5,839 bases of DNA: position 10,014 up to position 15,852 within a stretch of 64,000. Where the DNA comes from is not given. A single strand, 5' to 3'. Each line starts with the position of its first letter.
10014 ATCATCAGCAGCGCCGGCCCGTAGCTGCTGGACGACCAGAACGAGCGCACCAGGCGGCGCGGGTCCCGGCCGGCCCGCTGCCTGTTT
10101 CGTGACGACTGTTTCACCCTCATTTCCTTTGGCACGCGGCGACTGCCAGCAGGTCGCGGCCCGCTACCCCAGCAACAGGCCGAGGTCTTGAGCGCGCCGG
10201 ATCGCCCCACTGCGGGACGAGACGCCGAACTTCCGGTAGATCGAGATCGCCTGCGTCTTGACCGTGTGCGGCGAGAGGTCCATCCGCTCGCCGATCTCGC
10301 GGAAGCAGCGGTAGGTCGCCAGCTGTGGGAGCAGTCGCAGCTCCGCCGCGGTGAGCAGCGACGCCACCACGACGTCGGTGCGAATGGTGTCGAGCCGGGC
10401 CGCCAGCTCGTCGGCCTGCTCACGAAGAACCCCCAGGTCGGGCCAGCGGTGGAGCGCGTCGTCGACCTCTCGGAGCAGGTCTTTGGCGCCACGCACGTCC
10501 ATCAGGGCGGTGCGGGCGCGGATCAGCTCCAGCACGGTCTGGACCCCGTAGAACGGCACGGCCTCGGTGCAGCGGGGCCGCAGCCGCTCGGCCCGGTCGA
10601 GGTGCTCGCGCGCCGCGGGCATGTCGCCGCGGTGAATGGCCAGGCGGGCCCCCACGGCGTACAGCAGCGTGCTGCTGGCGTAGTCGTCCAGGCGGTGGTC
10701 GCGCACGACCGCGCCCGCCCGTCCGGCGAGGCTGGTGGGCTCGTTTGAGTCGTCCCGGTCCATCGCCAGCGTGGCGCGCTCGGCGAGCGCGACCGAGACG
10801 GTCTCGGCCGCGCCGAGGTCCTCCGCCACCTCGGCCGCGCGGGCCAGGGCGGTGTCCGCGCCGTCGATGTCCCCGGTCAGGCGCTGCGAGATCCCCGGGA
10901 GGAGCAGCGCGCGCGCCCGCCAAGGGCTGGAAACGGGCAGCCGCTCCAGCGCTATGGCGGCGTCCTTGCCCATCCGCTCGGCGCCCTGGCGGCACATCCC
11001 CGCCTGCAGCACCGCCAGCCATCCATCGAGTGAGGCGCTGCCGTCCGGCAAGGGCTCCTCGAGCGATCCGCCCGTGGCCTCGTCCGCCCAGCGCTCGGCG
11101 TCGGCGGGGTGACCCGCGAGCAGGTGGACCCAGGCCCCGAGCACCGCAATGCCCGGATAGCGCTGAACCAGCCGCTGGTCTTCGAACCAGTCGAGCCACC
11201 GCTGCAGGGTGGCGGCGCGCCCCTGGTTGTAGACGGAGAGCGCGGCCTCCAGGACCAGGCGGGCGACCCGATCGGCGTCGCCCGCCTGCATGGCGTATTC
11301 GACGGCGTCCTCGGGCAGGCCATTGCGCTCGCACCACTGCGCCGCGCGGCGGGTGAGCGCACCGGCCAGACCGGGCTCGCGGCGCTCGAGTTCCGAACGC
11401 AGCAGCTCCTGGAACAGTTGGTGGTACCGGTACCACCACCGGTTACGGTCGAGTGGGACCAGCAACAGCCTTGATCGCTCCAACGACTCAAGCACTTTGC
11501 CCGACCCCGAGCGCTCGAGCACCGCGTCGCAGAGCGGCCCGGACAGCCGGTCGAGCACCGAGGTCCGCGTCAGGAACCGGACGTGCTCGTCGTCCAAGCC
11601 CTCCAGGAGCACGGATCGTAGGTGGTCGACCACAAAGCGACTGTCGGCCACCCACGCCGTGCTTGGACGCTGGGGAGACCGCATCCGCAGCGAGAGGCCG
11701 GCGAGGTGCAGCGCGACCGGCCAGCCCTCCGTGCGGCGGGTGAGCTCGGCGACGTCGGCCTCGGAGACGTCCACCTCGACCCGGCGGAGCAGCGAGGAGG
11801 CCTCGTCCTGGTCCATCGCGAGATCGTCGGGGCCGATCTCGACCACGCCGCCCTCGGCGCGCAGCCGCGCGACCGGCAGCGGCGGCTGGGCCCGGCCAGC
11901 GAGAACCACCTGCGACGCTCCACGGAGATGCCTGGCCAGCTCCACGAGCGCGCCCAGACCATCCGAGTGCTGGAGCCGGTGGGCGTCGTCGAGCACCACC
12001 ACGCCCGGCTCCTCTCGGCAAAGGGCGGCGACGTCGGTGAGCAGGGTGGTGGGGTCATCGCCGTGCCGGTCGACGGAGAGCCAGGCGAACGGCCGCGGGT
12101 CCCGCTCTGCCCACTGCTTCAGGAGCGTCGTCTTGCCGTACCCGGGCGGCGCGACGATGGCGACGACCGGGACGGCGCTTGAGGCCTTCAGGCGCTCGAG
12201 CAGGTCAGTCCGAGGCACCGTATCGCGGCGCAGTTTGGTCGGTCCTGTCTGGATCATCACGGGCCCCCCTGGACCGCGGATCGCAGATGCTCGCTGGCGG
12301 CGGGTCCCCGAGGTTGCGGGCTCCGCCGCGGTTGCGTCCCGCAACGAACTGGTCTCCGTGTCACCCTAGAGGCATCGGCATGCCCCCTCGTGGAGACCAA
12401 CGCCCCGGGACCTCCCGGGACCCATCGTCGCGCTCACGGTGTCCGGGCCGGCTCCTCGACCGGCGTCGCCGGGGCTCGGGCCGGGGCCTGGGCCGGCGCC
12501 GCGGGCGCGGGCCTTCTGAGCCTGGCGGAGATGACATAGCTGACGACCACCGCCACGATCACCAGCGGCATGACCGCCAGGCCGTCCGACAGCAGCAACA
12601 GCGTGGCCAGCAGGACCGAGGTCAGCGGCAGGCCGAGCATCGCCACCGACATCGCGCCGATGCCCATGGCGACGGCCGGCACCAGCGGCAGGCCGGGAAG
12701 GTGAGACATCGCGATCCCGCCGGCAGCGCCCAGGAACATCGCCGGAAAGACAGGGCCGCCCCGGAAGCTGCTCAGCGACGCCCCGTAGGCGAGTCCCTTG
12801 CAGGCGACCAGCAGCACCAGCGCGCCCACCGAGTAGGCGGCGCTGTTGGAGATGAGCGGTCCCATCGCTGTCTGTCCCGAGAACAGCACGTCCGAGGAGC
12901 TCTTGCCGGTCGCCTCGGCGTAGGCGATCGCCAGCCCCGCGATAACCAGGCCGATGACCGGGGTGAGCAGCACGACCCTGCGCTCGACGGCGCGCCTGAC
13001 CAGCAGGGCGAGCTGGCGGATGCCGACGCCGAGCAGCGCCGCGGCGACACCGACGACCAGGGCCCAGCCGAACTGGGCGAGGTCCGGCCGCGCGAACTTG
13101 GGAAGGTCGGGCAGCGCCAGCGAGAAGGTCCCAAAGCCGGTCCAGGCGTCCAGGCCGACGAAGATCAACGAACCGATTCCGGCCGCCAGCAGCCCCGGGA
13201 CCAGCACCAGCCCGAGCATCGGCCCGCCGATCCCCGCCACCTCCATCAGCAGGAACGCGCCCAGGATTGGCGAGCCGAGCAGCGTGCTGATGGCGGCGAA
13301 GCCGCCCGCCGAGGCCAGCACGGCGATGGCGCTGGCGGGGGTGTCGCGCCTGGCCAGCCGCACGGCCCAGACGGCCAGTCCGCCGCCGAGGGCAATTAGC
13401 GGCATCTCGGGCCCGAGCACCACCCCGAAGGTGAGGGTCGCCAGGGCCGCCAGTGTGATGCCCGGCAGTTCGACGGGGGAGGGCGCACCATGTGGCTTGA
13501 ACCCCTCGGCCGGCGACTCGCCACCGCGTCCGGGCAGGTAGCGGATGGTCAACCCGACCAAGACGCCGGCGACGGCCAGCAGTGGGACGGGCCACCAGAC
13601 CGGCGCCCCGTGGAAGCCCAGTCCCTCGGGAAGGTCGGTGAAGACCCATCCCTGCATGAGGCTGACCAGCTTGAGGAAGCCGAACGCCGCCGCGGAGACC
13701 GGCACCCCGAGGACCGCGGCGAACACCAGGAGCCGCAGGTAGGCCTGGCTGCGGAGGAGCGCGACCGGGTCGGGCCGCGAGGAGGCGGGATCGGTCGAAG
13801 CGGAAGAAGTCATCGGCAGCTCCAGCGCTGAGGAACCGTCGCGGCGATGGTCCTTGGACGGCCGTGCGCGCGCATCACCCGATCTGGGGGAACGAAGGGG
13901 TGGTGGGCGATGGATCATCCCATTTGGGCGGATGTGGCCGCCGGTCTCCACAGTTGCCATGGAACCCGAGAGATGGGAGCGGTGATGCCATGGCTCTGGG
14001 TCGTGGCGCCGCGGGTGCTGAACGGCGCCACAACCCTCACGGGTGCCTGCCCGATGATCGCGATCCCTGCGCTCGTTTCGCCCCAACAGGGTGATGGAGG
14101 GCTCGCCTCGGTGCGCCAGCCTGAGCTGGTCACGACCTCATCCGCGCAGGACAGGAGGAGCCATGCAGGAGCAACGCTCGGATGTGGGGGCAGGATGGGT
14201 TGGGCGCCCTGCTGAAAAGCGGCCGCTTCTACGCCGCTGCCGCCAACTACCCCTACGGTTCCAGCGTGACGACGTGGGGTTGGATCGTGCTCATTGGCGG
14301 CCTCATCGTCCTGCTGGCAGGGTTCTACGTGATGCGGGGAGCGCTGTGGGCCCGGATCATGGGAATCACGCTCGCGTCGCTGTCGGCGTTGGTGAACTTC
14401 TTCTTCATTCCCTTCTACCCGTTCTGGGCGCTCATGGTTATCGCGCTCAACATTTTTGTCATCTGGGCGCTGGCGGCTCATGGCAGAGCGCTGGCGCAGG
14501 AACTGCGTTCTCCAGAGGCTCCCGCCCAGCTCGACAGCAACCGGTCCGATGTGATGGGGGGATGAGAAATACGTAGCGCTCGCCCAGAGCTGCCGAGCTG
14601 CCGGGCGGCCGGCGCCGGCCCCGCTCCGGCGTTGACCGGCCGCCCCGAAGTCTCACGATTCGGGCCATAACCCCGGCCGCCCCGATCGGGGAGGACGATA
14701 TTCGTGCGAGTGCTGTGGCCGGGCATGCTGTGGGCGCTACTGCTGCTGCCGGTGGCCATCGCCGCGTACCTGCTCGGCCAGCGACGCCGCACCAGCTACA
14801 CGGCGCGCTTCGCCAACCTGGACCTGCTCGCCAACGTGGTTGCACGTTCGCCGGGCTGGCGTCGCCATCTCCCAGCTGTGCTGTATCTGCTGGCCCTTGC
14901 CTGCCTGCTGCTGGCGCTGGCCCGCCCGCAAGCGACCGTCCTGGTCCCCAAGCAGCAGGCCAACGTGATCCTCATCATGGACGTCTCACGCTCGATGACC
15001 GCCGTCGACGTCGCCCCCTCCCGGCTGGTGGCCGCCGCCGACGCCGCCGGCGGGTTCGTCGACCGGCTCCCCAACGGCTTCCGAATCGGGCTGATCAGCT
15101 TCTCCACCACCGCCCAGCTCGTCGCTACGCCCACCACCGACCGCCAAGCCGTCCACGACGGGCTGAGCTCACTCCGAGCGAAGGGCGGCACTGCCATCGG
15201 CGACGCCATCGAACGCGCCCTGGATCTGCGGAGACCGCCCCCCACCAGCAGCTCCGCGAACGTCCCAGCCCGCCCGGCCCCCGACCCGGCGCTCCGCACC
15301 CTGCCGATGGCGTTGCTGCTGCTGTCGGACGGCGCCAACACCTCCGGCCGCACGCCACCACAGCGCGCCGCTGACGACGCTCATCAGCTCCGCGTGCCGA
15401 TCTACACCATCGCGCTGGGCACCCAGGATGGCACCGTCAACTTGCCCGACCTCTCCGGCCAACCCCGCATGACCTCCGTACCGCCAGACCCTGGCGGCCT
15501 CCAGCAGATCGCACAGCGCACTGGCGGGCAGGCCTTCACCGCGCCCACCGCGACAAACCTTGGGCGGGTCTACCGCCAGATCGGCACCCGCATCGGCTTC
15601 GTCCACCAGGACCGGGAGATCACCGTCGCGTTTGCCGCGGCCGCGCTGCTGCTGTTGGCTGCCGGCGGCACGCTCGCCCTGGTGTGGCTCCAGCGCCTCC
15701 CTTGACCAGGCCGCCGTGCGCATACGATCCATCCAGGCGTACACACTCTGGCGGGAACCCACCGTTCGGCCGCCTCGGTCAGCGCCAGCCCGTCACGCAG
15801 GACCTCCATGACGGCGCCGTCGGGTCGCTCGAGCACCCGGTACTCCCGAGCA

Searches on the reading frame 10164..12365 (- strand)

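Call 10: search_protein_families(library=pfam, proteins=[window:10164-12365:-], max_evalue=0.01)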
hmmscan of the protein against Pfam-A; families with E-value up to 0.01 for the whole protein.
window:10164-12365:- (733 aa): 6 families
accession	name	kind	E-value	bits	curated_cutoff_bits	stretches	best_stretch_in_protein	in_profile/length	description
PF25199.1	nSTAND_NTPase5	-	5.7e-07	29.9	34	1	56-158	29-133/145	Novel STAND NTPase 5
PF00196.25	GerE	-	4.3e-06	26.7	23.5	1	671-725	3-57/57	Bacterial regulatory proteins, luxR family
PF13401.12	AAA_22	-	5.9e-06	27.1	27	0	67-114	7-56/130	AAA domain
PF17874.7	TPR_MalT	-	2.2e-05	24.4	45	1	459-641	14-194/336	MalT-like TPR region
PF13191.12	AAA_16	-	0.00055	20.9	32.6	0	53-97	13-59/167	AAA ATPase domain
PF00004.35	AAA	-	0.0021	19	21.2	1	70-135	3-73/131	ATPase family associated with various cellular activities (AAA)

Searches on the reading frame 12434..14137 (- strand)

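Call 10: search_protein_families(library=pfam, proteins=[window:12434-14137:-], max_evalue=0.01)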
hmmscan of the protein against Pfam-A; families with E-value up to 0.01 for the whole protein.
window:12434-14137:- (567 aa): 1 family
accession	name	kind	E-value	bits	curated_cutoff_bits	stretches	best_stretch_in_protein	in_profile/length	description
PF00654.25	Voltage_CLC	-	1.4e-19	70.9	24.8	1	191-537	2-345/346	Voltage gated chloride channel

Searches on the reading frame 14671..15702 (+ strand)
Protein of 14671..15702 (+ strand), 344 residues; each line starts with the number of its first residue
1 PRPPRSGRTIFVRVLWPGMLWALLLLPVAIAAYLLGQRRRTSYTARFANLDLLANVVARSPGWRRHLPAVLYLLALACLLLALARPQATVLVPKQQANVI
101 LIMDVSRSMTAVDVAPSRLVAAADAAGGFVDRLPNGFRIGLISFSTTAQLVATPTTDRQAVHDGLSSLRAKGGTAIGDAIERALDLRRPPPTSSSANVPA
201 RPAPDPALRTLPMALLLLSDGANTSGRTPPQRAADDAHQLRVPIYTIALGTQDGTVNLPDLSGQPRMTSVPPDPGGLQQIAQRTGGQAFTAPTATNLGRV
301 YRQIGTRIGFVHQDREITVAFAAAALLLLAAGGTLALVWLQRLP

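Call 10: search_protein_families(library=pfam, proteins=[window:14671-15702:+], max_evalue=0.01)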
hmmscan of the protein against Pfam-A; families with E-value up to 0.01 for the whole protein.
window:14671-15702:+ (344 aa): 5 families
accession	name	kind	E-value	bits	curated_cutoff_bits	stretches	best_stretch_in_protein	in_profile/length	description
PF13519.12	VWA_2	-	8.6e-18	65.4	27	1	99-186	1-88/107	von Willebrand factor type A domain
PF00092.34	VWA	-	1.7e-13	51.6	23.8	1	98-281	1-172/174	von Willebrand factor type A domain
PF07584.16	BatA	-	9.2e-10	39.3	25.9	1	15-86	5-77/77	Aerotolerance regulator N-terminal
PF13768.12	VWA_3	-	0.0022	18.5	27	0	98-254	2-139/155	von Willebrand factor type A domain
PF05762.20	VWA_CoxE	-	0.0027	17.6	26.4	1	94-185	54-141/222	VWA domain containing CoxE-like protein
